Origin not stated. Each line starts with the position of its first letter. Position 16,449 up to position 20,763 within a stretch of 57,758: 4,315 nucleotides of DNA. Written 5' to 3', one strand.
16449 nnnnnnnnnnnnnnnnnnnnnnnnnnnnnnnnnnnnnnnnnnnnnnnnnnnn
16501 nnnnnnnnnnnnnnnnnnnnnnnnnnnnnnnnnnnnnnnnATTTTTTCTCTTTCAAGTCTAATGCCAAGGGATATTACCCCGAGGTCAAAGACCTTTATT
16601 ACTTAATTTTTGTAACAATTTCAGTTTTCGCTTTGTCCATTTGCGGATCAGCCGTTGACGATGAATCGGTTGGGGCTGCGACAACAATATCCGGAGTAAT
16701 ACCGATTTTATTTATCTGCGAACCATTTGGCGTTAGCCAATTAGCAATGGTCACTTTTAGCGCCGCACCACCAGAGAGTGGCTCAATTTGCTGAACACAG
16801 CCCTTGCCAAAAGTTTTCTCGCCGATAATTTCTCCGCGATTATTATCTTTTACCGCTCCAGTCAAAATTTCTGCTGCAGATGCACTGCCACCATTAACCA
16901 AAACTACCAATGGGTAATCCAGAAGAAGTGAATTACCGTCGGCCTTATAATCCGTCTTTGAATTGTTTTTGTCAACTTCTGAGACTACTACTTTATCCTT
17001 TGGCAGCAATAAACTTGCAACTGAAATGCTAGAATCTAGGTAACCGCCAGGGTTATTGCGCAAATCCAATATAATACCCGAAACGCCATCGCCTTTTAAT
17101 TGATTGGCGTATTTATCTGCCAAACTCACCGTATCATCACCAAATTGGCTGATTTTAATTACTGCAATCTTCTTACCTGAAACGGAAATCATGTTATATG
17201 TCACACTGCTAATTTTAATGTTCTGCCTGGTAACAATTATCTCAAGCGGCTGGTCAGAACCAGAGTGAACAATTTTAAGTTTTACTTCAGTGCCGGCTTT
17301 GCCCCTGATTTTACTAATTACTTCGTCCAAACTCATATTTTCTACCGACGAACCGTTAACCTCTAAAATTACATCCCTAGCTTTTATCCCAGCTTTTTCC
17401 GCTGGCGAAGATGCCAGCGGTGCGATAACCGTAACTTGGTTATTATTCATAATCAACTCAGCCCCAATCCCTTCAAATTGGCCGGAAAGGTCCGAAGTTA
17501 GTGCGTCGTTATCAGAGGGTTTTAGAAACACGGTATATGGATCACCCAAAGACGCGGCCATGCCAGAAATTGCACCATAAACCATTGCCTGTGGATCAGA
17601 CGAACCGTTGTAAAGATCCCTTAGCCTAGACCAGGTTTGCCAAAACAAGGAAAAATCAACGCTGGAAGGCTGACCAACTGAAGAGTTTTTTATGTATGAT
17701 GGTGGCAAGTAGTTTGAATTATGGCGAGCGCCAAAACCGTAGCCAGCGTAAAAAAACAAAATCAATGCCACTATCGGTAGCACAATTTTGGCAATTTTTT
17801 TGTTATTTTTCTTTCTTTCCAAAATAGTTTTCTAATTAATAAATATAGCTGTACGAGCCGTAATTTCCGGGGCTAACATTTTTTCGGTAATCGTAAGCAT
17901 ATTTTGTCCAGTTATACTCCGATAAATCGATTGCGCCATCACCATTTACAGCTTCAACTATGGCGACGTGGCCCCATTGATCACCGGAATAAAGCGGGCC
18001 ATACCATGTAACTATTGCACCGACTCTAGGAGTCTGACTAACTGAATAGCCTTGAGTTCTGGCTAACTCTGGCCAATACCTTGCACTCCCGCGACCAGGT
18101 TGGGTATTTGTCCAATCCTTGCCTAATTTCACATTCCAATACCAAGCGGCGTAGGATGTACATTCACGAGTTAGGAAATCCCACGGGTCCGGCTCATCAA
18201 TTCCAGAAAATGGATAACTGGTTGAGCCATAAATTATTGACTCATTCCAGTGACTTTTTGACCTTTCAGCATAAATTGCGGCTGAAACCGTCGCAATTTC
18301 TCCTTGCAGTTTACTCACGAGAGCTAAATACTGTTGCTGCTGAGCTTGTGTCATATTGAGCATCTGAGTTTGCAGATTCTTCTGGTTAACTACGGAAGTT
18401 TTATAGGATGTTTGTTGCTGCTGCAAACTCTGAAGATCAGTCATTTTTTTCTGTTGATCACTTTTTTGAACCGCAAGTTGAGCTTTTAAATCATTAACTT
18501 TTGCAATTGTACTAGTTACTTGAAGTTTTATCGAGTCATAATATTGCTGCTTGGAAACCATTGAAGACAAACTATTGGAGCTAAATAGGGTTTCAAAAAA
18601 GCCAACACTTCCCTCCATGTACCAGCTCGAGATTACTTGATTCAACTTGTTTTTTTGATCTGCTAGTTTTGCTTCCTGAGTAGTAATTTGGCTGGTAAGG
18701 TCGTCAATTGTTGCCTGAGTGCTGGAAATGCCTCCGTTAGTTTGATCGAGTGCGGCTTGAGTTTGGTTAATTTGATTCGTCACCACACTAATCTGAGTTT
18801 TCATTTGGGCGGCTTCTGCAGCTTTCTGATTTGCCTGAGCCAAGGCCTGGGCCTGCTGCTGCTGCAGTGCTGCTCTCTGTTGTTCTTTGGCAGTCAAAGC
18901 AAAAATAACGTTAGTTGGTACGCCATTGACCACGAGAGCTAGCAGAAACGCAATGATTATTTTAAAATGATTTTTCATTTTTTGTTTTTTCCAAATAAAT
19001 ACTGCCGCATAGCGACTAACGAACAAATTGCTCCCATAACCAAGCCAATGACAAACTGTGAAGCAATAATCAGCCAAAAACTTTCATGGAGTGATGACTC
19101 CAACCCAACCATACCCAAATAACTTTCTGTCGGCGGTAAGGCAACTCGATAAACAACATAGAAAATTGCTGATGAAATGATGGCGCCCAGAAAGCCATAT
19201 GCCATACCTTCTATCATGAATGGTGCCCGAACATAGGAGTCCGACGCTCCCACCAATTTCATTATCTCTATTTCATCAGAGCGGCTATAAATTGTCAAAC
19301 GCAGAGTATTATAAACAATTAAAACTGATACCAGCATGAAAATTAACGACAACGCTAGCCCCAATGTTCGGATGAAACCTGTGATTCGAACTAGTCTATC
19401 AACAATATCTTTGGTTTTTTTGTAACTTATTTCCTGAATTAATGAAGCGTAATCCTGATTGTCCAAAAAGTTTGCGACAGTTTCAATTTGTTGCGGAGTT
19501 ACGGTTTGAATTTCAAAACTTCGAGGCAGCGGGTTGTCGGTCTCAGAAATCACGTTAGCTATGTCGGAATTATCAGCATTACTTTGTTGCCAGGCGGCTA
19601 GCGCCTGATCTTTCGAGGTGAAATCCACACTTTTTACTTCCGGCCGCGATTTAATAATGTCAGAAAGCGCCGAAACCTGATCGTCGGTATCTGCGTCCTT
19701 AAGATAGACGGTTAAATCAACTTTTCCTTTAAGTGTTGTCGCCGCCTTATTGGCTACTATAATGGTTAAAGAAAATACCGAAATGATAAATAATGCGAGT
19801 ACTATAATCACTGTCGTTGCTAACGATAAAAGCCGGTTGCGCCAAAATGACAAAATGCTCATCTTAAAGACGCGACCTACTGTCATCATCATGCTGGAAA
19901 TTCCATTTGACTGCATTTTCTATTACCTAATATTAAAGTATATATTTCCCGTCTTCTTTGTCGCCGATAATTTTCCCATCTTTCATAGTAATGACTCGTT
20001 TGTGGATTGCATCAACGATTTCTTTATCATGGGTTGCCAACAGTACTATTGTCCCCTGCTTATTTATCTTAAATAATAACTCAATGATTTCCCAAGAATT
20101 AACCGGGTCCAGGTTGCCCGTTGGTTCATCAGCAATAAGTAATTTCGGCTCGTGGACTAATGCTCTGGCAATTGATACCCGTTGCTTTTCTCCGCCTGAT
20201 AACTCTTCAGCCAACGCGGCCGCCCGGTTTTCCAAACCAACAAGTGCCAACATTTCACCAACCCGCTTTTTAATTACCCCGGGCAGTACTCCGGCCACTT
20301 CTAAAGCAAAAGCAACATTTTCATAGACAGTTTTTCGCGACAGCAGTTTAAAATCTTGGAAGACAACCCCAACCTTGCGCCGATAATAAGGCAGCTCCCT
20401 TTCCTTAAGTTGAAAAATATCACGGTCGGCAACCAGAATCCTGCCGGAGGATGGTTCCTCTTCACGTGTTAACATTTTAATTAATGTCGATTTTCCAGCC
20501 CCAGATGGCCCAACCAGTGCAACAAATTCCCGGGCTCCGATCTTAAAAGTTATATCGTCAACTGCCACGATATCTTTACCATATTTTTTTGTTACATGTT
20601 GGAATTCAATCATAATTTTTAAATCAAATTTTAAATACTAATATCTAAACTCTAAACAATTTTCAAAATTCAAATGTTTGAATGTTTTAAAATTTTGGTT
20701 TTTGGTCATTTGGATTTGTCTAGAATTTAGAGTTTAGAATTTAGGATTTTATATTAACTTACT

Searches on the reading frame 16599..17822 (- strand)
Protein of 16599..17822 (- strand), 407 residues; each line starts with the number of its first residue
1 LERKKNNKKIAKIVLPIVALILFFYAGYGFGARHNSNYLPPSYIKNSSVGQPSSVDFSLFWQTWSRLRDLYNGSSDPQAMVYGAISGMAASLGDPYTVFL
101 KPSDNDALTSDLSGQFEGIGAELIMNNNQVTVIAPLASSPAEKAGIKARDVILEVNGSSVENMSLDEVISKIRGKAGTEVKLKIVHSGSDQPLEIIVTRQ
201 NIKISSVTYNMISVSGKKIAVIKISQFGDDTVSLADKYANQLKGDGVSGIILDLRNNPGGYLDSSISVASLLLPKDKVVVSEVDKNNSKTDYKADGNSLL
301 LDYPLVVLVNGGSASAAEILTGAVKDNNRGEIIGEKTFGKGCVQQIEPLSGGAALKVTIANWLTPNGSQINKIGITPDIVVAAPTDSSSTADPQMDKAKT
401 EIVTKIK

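Call 38: search_protein_families(library=pfam, proteins=[window:16599-17822:-], max_evalue=0.0001)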
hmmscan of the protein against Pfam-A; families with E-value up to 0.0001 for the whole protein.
window:16599-17822:- (407 aa): 5 families
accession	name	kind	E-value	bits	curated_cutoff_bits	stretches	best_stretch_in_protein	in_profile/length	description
PF03572.23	Peptidase_S41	-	3.7e-52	176.7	24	1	218-381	1-165/165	Peptidase family S41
PF17820.7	PDZ_6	-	1.3e-12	47.7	27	1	137-184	7-52/54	PDZ domain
PF13180.12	PDZ_2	-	3.9e-12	46.7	27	1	118-196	2-79/80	PDZ domain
PF00595.29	PDZ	-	5.1e-12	46.4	23.2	1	117-184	10-80/81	PDZ domain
PF22694.1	CtpB_N-like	-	2.4e-05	25.1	27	1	55-100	36-81/85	Activating protease CtpB N-terminal domain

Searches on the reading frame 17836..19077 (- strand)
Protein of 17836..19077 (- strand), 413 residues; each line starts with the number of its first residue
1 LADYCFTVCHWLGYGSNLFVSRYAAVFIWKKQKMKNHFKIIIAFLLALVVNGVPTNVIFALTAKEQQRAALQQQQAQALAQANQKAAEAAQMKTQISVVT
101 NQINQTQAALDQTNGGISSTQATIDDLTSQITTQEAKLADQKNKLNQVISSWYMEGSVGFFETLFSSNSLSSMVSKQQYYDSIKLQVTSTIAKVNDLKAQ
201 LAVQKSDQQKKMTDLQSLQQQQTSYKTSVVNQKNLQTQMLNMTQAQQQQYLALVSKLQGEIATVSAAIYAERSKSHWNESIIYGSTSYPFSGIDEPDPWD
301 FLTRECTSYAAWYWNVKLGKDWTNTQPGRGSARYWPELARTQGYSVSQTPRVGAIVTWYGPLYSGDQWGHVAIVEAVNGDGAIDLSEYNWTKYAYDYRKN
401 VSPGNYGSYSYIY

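Call 38: search_protein_families(library=pfam, proteins=[window:17836-19077:-], max_evalue=0.0001)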
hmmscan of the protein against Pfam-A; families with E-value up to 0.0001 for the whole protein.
window:17836-19077:- (413 aa): 1 family
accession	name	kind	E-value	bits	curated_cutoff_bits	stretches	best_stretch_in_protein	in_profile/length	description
PF05257.22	CHAP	-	1e-16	61.6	26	1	299-389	4-81/81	CHAP domain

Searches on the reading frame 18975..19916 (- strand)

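Call 38: search_protein_families(library=pfam, proteins=[window:18975-19916:-], max_evalue=0.0001)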
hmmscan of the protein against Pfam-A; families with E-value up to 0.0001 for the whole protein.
window:18975-19916:- (313 aa): 2 families
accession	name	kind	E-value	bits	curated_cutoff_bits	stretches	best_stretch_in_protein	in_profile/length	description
PF18075.7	FtsX_ECD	-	1.5e-20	74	23.5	1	66-155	1-91/96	FtsX extracellular domain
PF02687.27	FtsX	-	1.1e-13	51.7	25.5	1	188-305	2-114/120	FtsX-like permease C-terminal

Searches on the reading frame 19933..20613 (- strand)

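Call 38: search_protein_families(library=pfam, proteins=[window:19933-20613:-], max_evalue=0.0001)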
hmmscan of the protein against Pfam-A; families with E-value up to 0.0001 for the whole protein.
window:19933-20613:- (226 aa): 6 families
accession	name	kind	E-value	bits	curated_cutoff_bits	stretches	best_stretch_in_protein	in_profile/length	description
PF00005.33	ABC_tran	-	6.3e-38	130.9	25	1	19-165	2-136/137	ABC transporter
PF13304.12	AAA_21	-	4.2e-07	30.8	27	0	30-48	1-19/304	AAA domain, putative AbiEii toxin, Type IV TA system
PF13401.12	AAA_22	-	2.2e-06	28.5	27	1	28-189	5-118/130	AAA domain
PF07693.20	KAP_NTPase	-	4.9e-05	23.2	20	0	31-73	23-65/293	KAP family P-loop domain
PF00931.28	NB-ARC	-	7.6e-05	22.5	23.5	0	26-51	16-41/248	NB-ARC domain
PF03193.22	RsgA_GTPase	-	7.9e-05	23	30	0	19-57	98-135/174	RsgA GTPase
